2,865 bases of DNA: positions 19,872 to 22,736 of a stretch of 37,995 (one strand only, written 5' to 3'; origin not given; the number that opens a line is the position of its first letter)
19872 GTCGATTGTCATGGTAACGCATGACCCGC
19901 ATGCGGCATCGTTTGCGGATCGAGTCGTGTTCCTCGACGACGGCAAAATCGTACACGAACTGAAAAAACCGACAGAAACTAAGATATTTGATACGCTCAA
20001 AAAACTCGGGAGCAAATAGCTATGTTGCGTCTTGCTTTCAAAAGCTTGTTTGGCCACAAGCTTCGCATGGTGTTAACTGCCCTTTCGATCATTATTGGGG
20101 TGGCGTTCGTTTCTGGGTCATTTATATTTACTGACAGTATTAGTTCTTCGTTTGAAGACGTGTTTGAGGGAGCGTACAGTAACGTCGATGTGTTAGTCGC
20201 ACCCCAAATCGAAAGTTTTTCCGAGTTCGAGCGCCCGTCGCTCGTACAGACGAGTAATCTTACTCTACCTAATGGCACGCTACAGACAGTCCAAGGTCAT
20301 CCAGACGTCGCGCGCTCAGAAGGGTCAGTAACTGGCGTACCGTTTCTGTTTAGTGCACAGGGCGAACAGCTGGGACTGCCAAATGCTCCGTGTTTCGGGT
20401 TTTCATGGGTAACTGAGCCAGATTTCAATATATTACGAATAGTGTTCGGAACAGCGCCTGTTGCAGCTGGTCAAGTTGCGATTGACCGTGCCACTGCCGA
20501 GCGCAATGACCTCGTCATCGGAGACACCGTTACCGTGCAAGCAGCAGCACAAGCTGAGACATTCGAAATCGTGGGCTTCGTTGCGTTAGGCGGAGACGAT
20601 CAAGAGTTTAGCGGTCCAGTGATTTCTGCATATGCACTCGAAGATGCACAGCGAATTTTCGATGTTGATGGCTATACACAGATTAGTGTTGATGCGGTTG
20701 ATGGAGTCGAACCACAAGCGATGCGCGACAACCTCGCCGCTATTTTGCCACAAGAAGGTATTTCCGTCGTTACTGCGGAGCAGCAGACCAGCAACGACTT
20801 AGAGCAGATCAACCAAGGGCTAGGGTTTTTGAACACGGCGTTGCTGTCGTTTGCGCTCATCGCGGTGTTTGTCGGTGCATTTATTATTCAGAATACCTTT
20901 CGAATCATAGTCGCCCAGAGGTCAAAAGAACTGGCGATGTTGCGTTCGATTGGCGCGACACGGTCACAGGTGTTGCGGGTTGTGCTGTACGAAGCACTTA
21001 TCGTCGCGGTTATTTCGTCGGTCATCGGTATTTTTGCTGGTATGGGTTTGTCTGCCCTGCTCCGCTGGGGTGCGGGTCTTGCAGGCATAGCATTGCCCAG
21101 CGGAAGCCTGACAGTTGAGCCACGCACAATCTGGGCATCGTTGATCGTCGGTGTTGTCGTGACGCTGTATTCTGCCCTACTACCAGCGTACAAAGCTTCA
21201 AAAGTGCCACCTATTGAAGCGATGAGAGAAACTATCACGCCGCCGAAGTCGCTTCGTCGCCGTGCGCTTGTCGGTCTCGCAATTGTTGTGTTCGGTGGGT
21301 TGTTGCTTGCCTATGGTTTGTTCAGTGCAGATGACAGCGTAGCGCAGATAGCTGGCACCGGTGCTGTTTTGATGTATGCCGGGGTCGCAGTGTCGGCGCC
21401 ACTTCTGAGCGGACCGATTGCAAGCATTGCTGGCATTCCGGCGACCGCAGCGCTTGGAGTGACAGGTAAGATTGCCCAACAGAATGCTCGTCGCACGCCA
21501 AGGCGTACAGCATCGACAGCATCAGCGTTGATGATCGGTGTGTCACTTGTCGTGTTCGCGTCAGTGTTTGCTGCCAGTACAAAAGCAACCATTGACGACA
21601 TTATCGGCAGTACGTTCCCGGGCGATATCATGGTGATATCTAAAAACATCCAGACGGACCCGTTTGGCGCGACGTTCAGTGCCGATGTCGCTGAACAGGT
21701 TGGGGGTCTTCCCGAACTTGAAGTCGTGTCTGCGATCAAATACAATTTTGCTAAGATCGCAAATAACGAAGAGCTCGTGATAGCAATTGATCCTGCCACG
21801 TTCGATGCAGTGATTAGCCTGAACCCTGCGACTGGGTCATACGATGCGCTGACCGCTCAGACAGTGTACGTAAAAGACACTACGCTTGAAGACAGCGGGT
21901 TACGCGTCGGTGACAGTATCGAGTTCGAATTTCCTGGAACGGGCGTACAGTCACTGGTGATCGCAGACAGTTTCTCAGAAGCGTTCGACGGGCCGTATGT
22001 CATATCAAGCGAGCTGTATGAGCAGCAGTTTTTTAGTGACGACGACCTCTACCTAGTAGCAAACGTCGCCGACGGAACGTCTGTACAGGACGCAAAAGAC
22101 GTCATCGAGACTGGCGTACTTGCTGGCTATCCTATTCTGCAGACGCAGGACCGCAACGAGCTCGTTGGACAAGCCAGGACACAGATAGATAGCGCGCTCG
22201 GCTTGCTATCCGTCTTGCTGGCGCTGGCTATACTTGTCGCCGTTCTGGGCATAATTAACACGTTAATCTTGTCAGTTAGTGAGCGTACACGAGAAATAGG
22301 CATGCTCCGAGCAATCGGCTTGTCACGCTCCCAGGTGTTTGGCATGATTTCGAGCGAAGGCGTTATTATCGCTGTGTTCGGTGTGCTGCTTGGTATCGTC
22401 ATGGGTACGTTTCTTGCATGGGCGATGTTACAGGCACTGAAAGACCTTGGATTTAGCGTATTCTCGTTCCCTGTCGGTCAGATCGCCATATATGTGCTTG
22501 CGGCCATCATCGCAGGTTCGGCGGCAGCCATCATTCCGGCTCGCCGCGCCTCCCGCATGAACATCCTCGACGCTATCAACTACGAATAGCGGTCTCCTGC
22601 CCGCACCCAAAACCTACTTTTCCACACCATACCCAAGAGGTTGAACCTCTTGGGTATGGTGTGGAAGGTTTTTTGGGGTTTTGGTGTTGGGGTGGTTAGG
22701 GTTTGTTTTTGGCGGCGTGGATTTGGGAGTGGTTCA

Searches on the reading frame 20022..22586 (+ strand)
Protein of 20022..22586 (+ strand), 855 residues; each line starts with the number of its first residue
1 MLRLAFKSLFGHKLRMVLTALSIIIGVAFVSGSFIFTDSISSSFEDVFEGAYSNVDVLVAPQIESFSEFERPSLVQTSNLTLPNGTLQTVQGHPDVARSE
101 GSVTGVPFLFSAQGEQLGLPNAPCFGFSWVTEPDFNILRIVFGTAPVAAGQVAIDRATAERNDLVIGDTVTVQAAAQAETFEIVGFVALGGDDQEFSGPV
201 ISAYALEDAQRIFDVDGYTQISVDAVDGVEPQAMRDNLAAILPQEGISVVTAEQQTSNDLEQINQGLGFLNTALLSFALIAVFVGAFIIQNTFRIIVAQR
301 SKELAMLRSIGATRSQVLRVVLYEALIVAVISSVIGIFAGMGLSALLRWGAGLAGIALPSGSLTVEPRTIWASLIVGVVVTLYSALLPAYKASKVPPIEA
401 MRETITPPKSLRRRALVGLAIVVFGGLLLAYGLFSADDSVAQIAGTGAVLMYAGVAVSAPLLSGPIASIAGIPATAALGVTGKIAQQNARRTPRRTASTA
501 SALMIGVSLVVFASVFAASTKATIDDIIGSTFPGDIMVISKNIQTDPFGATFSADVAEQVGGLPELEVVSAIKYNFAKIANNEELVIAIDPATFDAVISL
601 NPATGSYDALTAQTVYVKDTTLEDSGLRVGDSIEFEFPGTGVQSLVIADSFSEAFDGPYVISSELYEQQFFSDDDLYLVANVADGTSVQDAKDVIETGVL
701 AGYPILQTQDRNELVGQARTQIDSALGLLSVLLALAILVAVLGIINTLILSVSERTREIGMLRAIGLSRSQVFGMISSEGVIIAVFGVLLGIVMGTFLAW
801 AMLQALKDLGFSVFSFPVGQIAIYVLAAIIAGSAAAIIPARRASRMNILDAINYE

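Call 62: search_protein_families(library=pfam, proteins=[window:20022-22586:+], max_evalue=0.001)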
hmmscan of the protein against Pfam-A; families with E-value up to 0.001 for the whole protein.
window:20022-22586:+ (855 aa): 2 families
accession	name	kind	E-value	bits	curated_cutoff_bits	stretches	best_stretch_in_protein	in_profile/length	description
PF02687.27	FtsX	-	9.7e-40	135.8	25.5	2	276-397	2-120/120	FtsX-like permease C-terminal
PF12704.14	MacB_PCD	-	1e-15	59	27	2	17-240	2-206/207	MacB-like periplasmic core domain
